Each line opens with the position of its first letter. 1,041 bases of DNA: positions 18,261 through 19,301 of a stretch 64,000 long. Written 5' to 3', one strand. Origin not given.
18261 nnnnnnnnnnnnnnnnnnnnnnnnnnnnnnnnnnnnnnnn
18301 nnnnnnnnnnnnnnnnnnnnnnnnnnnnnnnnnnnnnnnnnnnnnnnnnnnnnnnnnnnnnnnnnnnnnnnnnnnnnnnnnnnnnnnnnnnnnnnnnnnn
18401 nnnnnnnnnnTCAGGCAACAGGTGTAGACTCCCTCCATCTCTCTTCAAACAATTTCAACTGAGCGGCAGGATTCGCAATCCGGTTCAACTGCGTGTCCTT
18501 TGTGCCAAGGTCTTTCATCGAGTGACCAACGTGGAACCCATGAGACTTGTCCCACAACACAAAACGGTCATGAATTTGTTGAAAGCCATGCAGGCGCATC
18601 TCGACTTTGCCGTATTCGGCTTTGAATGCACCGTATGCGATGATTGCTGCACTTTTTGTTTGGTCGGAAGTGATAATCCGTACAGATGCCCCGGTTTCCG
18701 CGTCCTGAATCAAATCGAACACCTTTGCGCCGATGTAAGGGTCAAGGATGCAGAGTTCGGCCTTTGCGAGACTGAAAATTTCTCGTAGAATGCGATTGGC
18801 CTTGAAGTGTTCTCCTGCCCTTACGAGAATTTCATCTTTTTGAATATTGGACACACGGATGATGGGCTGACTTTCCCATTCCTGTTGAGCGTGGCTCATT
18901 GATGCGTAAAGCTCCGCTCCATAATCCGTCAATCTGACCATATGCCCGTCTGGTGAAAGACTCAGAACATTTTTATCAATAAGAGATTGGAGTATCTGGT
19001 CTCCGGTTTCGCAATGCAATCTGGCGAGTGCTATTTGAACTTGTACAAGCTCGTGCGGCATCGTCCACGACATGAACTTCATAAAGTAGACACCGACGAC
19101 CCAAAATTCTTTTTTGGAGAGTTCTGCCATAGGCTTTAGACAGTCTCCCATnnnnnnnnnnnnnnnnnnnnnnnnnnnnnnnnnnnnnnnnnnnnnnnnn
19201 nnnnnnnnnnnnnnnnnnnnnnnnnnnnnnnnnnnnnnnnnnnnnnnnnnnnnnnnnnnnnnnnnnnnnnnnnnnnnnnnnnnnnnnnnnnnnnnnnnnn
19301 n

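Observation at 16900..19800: Low-GC, repeat-flanked island carrying a four-gene operon (possible nuclease / wHTH protein / HEPN-motif protein / 2TM membrane protein): candidate undescribed defence or abortive-infection cassette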

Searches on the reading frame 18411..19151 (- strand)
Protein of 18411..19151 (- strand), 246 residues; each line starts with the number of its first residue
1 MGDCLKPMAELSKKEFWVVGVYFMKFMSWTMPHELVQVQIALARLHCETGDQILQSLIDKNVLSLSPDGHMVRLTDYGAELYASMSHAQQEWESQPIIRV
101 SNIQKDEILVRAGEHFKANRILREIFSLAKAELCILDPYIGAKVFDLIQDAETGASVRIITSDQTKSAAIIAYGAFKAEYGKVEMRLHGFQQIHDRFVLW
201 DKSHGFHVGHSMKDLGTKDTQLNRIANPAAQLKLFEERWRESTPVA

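Call 3: search_protein_families(library=pfam, proteins=[window:18411-19151:-], max_evalue=1)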
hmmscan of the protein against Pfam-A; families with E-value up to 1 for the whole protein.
window:18411-19151:- (246 aa): 1 family
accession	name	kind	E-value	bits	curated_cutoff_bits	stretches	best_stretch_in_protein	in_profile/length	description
PF13091.12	PLDc_2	-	0.0064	16.8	27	1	125-203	4-91/132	PLD-like domain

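Call 4: search_protein_families(library=padloc, proteins=[window:18411-19151:-], max_evalue=1)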
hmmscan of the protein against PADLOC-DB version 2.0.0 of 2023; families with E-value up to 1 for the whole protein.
window:18411-19151:- (246 aa): 4 families
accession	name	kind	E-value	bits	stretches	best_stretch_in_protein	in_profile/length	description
PDLC04869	PDC-S05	-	8.2e-24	82.3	1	104-232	169-294/306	-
PDLC04879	PDC-S05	-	5.1e-19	66.8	1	88-230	141-278/285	-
PDLC03924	MkoC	-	0.0061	12.7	1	102-203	981-1089/1136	-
PDLC03922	MkoB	-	0.0077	13.5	1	109-203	471-556/610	-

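Call 5: search_protein_families(library=ncbifam, proteins=[window:18411-19151:-], max_evalue=1)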
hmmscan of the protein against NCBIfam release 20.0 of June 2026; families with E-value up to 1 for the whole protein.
window:18411-19151:- (246 aa): 1 family
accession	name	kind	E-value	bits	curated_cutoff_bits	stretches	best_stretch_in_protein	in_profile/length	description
NF040700.1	VPA1262_N_dom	domain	1.9e-05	23.6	80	1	115-229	323-464/478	VPA1262 family N-terminal domain-containing protein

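Call 14: find_homologous_proteins(query=window:18411-19151:-)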
Query window:18411-19151:- (246 aa): 14 proteins with E <= 0.001 among 343 candidates.
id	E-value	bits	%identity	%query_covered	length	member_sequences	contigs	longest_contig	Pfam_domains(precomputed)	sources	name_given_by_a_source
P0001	6.1e-156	535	100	97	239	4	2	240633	-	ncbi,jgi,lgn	ncbi:MAG: hypothetical protein ABSA12_00230 [Verrucomicrobiia bacterium]|jgi:hypothetical protein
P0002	1.9e-82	295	54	97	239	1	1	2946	-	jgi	jgi:hypothetical protein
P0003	3.7e-81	290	55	95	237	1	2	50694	-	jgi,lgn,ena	-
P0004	5.7e-80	286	54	97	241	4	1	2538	-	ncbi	-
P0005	3.5e-72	261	50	97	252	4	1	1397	-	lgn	-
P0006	1.0e-71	259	50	97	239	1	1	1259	-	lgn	-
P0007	5.7e-70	254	52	97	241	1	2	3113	-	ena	-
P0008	4.6e-69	251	49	96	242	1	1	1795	-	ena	-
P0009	1.7e-68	249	48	97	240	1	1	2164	PF13091.13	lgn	-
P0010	5.4e-68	247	51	96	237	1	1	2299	-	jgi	-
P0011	5.5e-68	247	49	96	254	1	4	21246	-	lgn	-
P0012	1.1e-66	243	47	94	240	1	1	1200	-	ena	-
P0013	1.9e-59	219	45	97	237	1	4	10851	-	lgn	-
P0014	4.5e-27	113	50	46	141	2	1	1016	-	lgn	-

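Call 16: find_encoding_contigs(protein=P0003, flank=6000, max_places=2)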
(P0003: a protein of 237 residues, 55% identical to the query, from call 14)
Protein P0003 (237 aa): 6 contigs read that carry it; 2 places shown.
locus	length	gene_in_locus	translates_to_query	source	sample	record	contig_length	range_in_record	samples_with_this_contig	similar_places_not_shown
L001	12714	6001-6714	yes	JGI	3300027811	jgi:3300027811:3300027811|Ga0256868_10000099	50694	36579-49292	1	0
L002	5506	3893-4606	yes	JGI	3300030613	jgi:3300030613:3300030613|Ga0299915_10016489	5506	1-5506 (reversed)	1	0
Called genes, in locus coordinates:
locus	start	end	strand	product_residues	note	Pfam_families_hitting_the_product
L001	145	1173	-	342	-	PF08240:ADH_N, PF16912:Glu_dehyd_C (weak), PF00107:ADH_zinc_N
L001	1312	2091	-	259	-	PF01791:DeoC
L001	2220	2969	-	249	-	PF03848:TehB (weak), PF13489:Methyltransf_23 (weak), PF13847:Methyltransf_31, PF08241:Methyltransf_11, PF08242:Methyltransf_12, PF13649:Methyltransf_25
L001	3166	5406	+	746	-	PF13860:FlgD_ig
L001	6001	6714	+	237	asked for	-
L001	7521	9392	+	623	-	PF05960:DUF885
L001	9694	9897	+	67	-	-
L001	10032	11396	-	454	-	-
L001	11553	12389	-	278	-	PF00248:Aldo_ket_red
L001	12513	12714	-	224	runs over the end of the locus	-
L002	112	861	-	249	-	PF03848:TehB (weak), PF13489:Methyltransf_23 (weak), PF13847:Methyltransf_31, PF08241:Methyltransf_11, PF08242:Methyltransf_12, PF13649:Methyltransf_25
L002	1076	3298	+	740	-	PF13860:FlgD_ig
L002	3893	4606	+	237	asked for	-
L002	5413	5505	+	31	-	?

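Call 17: find_encoding_contigs(protein=P0011, flank=6000, max_places=2)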
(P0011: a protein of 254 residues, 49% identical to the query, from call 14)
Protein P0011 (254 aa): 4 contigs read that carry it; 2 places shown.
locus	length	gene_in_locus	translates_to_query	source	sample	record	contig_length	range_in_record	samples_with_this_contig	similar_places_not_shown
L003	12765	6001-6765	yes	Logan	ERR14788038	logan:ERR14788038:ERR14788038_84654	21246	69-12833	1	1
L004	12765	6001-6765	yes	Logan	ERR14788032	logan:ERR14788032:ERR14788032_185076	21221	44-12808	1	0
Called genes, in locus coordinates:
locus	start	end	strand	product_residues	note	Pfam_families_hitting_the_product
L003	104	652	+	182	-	PF02163:Peptidase_M50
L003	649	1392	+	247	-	PF02616:SMC_ScpA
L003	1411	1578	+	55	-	PF03966:Trm112p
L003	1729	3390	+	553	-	PF14849:YidC_periplas, PF02096:60KD_IMP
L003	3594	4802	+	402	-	PF10396:TrmE_N, PF12631:MnmE_helical, PF01926:MMR_HSR1, PF02421:FeoB_N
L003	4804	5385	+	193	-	PF00383:dCMP_cyt_deam_1, PF14437:MafB19-deam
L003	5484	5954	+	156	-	PF22811:Zn_ribbon_NrdR, PF03477:ATP-cone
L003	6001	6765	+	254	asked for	-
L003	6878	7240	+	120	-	-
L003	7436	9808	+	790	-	PF03477:ATP-cone, PF13597:NRDD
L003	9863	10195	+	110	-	-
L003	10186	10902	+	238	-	PF13353:Fer4_12, PF04055:Radical_SAM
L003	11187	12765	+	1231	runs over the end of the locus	PF02463:SMC_N, PF13175:AAA_15, PF13304:AAA_21 (faint), PF13555:AAA_29 (weak), PF06470:SMC_hinge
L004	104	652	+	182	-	PF02163:Peptidase_M50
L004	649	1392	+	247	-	PF02616:SMC_ScpA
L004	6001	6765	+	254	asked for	-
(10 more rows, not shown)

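Call 18: find_encoding_contigs(protein=P0013, flank=6000, max_places=2)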
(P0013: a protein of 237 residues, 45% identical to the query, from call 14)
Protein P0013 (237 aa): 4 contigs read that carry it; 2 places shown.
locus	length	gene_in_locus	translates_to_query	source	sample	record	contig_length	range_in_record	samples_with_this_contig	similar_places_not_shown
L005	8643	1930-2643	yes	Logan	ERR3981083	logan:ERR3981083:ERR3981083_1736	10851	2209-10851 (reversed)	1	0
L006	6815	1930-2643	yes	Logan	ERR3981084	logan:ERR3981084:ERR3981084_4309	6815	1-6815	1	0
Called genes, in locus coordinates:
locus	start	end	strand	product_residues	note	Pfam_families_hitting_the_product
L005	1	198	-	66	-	?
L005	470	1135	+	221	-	-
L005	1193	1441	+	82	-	-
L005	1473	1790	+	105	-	-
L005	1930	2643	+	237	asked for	-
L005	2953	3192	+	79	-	-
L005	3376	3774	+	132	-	PF01381:HTH_3 (weak)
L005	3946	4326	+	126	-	-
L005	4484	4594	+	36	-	-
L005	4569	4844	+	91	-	-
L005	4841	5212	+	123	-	-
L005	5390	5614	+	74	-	PF04255:DUF433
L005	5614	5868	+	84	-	PF18478:PIN_10 (weak), PF18480:DUF5615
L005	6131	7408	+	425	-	PF13424:TPR_12, PF24885:TPR_NPHP3, PF13374:TPR_10, PF13424:TPR_12, PF13374:TPR_10, PF13424:TPR_12, PF13374:TPR_10, PF13424:TPR_12, +15 more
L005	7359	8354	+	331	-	PF00676:E1_dh, PF02775:TPP_enzyme_C (weak)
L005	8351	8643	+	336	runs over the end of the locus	PF02779:Transket_pyr, PF02780:Transketolase_C, PF17147:PFOR_II (faint)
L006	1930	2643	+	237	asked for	-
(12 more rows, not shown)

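Call 23: find_encoding_contigs(protein=P0002, flank=6000, max_places=2)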
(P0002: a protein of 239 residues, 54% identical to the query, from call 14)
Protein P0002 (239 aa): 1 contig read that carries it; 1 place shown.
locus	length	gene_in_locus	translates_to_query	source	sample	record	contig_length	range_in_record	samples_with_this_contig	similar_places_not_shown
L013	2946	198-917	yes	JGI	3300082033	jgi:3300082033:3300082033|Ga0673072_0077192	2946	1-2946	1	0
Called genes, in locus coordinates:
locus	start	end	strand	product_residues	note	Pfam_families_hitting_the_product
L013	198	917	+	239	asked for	-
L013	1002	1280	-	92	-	-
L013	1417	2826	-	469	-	PF20042:DUF6444, PF03050:DDE_Tnp_IS66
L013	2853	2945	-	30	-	?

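Call 48: predict_structure(alignment_id=A2)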
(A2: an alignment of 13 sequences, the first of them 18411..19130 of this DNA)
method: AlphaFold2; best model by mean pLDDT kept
length: 239 residues; sequences in the alignment: 13
mean_pLDDT: 87.7   pTM: 0.62
mean pLDDT of the five models: 87.7, 87.5, 87.0, 86.5, 85.7
residues with pLDDT >= 90: 143; 70-90: 76; 50-70: 12; < 50: 8
segments of 3 or more residues with pLDDT < 50: 89-95
pLDDT, mean of each block of 10 residues (from residue 1): 81 85 85 90 92 95 93 88 64 54 83 90 96 93 91 94 92 90 89 95 89 91 96 94
secondary structure, 60 per line:
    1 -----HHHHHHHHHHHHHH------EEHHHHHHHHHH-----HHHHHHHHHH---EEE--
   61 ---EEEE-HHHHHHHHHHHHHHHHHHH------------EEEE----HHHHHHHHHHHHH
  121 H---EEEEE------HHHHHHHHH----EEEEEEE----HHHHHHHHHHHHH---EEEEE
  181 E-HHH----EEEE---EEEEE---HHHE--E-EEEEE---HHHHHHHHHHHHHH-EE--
elements in order: H6-19 H28-37 H43-52 E56-58 E64-67 H69-87 E100-103 H108-121 E125-129 H136-144 E149-155 H160-172 E176-181 E190-193 E197-201 E213-217 H221-234

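Call 58: find_related_loci(query=A2, collection=viral_contigs, flank=6000)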
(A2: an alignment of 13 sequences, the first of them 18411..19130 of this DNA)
Query A2 (239 aa) in viral_contigs; peptide patterns used: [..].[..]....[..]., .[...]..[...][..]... (x = any residue, [..] = any of these).
36 stretches matched a pattern, but none encodes a relative of the query by tblastn (E <= 1e-3).

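Call 68: search_protein_families(library=phrogs, proteins=[window:18411-19130:-], max_evalue=0.01)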
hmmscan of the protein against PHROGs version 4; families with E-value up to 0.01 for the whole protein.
window:18411-19130:- (239 aa): 0 families

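Call 69: search_solved_structures(query=A2, max_evalue=1, show_alignments=2)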
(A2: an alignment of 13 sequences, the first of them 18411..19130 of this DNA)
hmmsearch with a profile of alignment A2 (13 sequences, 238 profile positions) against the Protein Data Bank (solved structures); distinct sequences matched with E-value up to 1: 10.
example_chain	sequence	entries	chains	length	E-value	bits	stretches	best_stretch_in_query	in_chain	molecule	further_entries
4v4n_Aa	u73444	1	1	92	0.37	13.4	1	95-159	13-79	50S ribosomal protein L31E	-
4v6u_Ba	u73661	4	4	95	0.39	13.3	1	94-159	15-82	50S ribosomal protein L31e | Large ribosomal subunit protein eL31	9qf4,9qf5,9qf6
5me0_Z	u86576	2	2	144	0.43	13.2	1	56-96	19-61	Translation initiation factor IF-3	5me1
6yuc_G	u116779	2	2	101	0.45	13.1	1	107-147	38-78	Ubiquitin-related modifier 1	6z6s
8jsg_A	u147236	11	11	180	0.64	12.6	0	56-96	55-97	Translation initiation factor IF-3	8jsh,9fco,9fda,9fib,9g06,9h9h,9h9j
3mvb_O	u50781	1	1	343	0.68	12.5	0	89-151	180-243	Transcription termination factor, mitochondrial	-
2lvh_A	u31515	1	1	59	0.68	12.5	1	89-135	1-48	Putative zinc finger protein ORF59a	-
8f73_A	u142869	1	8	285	0.81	12.3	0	119-169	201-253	UTP--glucose-1-phosphate uridylyltransferase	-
8iyj_X6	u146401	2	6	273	0.86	12.2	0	52-71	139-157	Testis-specific serine/threonine-protein kinase 6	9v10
8otz_1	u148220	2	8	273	0.89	12.1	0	52-71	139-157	Testis specific serine kinase 6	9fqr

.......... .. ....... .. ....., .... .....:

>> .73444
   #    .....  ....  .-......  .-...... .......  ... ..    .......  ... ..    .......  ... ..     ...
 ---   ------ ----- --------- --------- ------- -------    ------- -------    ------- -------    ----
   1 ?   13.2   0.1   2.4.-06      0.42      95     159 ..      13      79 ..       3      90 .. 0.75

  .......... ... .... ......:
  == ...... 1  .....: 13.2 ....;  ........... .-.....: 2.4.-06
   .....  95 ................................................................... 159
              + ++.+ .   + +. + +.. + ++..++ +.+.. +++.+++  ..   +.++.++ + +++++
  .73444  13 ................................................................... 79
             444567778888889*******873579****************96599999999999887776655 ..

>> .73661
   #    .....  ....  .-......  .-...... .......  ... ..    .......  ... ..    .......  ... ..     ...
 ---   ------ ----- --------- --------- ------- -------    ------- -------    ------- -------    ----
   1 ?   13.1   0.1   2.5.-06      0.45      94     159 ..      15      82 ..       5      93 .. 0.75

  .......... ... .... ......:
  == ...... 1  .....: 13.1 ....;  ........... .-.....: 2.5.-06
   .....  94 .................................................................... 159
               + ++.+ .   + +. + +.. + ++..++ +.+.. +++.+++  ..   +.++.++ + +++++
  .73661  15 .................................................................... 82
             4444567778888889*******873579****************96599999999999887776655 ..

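Call 78: search_protein_families(library=padloc, alignment_id=A2, max_evalue=0.001)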
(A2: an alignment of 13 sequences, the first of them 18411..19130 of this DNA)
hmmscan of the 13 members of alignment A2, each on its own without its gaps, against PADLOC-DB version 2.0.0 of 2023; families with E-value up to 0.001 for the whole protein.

A. member 1, window:18411-19130:- (239 aa): 2 families
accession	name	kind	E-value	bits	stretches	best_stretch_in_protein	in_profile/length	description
PDLC04869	PDC-S05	-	7.6e-24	82.5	1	97-225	169-294/306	-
PDLC04879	PDC-S05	-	4.7e-19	66.9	1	81-223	141-278/285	-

B. families by the number of members that match (of 13 scanned): 4 families
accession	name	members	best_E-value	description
PDLC04869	PDC-S05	13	3.3e-29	-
PDLC04879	PDC-S05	13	6.4e-23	-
PDLC03880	NsnC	3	0.00012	-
PDLC02614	DrmC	1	6.7e-05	DrmC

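Call 79: search_protein_families(library=pfam, alignment_id=A2, max_evalue=0.01)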
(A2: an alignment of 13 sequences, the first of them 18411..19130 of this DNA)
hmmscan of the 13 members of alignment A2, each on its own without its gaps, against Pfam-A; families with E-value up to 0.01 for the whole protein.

A. member 1, window:18411-19130:- (239 aa): 1 family
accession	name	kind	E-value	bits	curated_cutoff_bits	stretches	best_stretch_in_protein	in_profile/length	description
PF13091.12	PLDc_2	-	0.0065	16.8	27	0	118-196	4-91/132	PLD-like domain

B. families by the number of members that match (of 13 scanned): 1 family
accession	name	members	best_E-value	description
PF13091.12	PLDc_2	6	5.4e-07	PLD-like domain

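Call 87: search_dna_similar(query=window:18411-19130:-, collection=plasmids, mode=protein, max_evalue=0.001, max_rows=12)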
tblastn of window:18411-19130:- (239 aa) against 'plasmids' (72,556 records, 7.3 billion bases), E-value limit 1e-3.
Records with a match: 60; places in all: 61; records where one place covers at least 80% of the query: 0.
Best place of each record, by identity: <60% 60.
By first word of the organism name: Bacteroides 36; Parabacteroides 10; Phocaeicola 5; Legionella 2; Ralstonia 2; Halorientalis 1; Natrinema 1; Butyrivibrio 1; Azotobacter 1; Treponema 1.
By predicted mobility (MOB-suite, as given by PLSDB): non-mobilizable 35; conjugative 18; mobilizable 7.
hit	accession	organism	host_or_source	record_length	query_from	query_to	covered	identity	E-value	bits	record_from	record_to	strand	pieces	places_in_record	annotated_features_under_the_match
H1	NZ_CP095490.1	Halorientalis marina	cell culture,salt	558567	63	238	74%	25.1%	4e-6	55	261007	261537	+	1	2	hypothetical protein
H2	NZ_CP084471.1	Natrinema salinisoli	cell culture,saline soil sediment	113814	63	238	74%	24.0%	2e-5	52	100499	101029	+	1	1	hypothetical protein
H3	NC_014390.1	Butyrivibrio proteoclasticus B316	-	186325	94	218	52%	32.1%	5e-10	66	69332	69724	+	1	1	ORF6N domain-containing protein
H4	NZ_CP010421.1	Azotobacter chroococcum NCIMB 8003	cell culture,soil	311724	102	239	58%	27.9%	5e-6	54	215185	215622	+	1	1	hypothetical protein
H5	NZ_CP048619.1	Legionella pneumophila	-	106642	86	211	53%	28.6%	3e-5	52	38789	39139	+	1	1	ORF6N domain-containing protein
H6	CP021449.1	Ralstonia solanacearum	sesame seedling,cell culture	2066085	107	227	51%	27.6%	5e-4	48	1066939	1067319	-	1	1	phosphoribosyltransferase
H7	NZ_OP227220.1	Bacteroides sp.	-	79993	106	223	49%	28.0%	4e-6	55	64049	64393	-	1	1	rhuM: RhuM family protein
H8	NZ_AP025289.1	Treponema saccharophilum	-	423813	95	211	49%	27.4%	4e-5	52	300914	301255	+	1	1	ORF6N domain-containing protein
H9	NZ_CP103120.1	Bacteroides thetaiotaomicron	Homo sapiens,cell culture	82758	106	222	49%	26.5%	3e-6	55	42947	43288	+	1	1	rhuM: RhuM family protein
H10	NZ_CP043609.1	Bacteroides fragilis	Homo sapiens,cell culture,feces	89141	106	223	49%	26.3%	2e-4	49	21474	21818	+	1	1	rhuM: RhuM family protein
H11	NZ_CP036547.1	Bacteroides fragilis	Homo sapiens,blood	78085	106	223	49%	26.3%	5e-4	48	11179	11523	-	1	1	rhuM: RhuM family protein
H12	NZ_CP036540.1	Bacteroides fragilis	Homo sapiens,blood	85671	106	223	49%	26.3%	5e-4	48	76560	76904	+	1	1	rhuM: RhuM family protein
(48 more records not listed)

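Call 90: get_annotated_region(hit=H7, flank=2500)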
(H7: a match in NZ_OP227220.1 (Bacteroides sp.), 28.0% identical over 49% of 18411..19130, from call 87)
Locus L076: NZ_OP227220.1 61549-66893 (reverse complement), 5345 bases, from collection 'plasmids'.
description: Bacteroides sp. strain L04 plasmid pBspL04_2, complete sequence
organism: Bacteroides sp. (NCBI taxid 29523)
taxonomy: Bacteria; Bacteroidota; Bacteroidia; Bacteroidales; Bacteroidaceae; Bacteroides; Bacteroides sp.
host: -; source: -; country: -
typing (MOB-suite, as given by PLSDB): mobilizable; relaxase MOBB
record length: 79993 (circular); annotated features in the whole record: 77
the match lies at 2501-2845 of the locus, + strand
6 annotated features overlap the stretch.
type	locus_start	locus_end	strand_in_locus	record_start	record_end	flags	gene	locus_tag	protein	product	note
CDS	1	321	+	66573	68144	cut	-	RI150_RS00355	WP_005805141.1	IS66-like element ISBthe6 family transposase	-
CDS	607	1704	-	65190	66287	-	-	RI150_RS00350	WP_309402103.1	hypothetical protein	-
CDS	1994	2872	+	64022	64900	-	rhuM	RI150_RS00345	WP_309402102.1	RhuM family protein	-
CDS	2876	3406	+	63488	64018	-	-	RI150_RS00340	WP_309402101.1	hypothetical protein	-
CDS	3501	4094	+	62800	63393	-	-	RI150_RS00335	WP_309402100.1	recombinase family protein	GO:0006310 - DNA recombination [Evidence IEA]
CDS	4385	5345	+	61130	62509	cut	-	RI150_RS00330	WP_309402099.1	C10 family peptidase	GO:0006508 - proteolysis [Evidence IEA]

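Call 91: get_annotated_region(hit=H3, flank=2500)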
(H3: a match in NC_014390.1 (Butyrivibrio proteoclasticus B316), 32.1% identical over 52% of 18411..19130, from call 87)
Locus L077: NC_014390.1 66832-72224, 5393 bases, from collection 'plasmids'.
description: Butyrivibrio proteoclasticus B316 plasmid pCY186, complete sequence
organism: Butyrivibrio proteoclasticus B316 (NCBI taxid 515622)
taxonomy: Bacteria; Bacillota; Clostridia; Lachnospirales; Lachnospiraceae; Butyrivibrio; Butyrivibrio proteoclasticus; Butyrivibrio proteoclasticus B316
host: -; source: -; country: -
typing (MOB-suite, as given by PLSDB): non-mobilizable; replicon rep_cluster_1089; mating-pair formation MPF_T
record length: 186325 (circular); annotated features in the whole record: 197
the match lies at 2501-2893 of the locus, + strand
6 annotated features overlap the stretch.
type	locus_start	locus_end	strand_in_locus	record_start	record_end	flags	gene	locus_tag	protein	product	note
CDS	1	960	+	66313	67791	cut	-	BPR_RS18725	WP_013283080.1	hypothetical protein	-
CDS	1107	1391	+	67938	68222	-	-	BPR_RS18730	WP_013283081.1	HU family DNA-binding protein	GO:0030261 - chromosome condensation [Evidence IEA]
CDS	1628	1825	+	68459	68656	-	-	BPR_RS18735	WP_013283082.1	hypothetical protein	-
CDS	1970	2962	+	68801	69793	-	-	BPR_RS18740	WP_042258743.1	ORF6N domain-containing protein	-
CDS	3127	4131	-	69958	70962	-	-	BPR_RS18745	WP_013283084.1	hypothetical protein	-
CDS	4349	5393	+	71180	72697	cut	-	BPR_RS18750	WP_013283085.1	hypothetical protein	-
